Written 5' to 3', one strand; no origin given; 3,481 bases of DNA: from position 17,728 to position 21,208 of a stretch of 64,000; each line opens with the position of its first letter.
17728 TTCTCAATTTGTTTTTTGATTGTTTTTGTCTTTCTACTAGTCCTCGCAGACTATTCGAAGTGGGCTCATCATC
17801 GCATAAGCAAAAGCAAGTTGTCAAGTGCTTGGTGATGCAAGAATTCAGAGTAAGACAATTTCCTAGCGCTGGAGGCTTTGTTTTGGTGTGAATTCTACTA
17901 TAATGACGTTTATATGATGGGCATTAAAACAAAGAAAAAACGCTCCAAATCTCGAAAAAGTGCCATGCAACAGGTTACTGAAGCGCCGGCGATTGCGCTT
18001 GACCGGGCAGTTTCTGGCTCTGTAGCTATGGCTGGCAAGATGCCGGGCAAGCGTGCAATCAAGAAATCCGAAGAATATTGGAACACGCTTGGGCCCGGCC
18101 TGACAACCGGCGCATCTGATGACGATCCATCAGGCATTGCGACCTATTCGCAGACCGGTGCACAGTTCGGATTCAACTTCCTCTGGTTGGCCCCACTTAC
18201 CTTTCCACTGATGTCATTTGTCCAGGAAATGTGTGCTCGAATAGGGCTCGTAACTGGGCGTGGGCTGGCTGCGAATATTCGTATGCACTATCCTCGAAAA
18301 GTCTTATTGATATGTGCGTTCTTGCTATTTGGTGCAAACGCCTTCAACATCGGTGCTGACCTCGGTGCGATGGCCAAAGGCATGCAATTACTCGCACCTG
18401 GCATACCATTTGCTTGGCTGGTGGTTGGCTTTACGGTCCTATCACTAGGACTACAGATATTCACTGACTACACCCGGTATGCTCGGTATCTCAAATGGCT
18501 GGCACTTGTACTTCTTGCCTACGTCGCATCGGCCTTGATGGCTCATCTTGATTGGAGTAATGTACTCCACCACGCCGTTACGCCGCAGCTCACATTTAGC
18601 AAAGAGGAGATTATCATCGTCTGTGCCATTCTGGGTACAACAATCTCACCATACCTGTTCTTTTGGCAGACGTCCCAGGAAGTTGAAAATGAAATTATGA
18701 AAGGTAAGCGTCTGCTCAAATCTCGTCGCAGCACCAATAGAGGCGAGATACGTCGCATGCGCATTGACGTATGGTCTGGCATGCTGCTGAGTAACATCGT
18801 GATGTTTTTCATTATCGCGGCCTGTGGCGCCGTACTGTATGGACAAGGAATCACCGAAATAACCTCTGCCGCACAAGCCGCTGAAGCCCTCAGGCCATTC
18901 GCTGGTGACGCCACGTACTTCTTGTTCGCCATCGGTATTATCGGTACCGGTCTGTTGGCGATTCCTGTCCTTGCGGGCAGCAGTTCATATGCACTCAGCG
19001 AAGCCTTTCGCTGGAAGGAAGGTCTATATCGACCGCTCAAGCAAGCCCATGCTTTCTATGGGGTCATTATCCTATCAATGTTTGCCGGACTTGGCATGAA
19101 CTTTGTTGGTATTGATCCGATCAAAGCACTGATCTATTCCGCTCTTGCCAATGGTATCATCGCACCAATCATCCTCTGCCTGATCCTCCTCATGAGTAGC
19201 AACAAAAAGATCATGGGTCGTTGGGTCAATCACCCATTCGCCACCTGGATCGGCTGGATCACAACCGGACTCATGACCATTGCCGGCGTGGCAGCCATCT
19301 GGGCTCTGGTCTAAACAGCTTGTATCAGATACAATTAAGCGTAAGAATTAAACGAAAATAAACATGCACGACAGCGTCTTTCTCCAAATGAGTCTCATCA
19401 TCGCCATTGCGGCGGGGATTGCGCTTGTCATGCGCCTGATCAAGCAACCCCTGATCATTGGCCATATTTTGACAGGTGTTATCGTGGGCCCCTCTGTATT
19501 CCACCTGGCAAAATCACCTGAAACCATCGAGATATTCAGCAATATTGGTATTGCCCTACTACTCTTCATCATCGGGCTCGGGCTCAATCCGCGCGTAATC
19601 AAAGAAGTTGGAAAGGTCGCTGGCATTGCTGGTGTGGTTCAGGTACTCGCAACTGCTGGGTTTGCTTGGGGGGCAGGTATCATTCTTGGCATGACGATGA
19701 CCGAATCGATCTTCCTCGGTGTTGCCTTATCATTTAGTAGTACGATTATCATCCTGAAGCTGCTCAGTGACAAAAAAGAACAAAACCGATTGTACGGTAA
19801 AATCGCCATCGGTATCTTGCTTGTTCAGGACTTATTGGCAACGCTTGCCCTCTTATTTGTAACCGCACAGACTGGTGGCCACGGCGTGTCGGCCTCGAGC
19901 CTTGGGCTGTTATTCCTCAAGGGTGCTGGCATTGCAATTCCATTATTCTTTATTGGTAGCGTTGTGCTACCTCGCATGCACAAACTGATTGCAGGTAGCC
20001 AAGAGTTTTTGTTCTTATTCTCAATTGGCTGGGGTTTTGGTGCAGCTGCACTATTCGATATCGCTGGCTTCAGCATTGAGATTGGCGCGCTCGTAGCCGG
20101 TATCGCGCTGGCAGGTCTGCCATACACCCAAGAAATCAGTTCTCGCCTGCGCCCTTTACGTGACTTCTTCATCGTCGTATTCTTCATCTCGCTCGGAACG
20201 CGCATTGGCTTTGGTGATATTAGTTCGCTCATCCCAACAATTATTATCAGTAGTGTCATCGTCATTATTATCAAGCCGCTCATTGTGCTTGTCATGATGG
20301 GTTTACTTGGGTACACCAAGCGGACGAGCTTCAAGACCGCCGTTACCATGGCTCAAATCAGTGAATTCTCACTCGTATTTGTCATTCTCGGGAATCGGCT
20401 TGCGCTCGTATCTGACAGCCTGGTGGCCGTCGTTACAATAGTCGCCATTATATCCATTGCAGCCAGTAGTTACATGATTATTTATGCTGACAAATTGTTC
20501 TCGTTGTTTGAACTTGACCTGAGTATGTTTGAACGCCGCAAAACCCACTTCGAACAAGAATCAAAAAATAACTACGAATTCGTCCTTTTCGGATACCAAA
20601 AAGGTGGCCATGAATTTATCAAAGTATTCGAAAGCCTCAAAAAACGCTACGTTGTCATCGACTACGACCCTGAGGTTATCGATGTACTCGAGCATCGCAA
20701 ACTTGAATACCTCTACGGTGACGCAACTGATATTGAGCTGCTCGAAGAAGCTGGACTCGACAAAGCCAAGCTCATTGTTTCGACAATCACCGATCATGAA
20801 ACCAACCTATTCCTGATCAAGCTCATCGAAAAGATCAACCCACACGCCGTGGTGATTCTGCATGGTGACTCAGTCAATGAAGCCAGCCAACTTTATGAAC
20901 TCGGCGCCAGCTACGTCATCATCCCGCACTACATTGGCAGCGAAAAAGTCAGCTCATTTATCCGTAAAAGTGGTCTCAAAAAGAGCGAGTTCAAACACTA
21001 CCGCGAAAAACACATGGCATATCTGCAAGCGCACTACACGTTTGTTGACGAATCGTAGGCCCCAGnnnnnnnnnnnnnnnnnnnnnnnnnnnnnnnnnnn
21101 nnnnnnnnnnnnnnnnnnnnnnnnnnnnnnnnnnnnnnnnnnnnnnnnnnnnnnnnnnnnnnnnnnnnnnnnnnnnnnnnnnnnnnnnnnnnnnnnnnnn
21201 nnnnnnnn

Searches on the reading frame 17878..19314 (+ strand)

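Call 45: search_protein_families(library=pfam, proteins=[window:17878-19314:+], max_evalue=0.0001)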
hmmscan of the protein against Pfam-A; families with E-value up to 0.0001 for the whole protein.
window:17878-19314:+ (478 aa): 1 family
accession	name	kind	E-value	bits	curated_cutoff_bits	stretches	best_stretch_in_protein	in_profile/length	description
PF01566.24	Nramp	-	2.5e-85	287.1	29.8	1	87-452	1-356/357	Natural resistance-associated macrophage protein-like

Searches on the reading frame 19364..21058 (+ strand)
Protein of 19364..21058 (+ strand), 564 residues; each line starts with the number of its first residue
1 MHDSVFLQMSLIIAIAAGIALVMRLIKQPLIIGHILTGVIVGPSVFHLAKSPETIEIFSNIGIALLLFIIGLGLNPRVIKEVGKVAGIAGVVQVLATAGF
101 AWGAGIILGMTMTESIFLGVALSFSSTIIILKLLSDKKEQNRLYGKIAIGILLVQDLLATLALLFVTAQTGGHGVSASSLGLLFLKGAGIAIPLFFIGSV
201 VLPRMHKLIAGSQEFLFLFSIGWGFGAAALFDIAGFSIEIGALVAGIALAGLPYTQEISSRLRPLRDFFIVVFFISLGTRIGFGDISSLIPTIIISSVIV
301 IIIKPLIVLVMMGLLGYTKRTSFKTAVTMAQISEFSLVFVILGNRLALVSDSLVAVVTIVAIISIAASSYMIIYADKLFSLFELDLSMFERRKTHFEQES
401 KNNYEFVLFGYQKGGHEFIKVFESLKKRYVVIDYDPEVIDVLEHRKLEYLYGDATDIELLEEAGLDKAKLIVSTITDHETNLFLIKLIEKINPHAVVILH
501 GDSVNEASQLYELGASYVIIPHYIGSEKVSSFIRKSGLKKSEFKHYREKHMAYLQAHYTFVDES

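Call 45: search_protein_families(library=pfam, proteins=[window:19364-21058:+], max_evalue=0.0001)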
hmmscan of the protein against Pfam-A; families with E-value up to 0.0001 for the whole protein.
window:19364-21058:+ (564 aa): 2 families
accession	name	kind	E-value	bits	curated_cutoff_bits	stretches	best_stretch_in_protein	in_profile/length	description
PF00999.27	Na_H_Exchanger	-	7.1e-56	190.1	26.2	1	13-366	3-363/375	Sodium/hydrogen exchanger, transmembrane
PF02254.24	TrkA_N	-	2e-22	80.2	23.8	1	406-521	1-116/116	TrkA-N domain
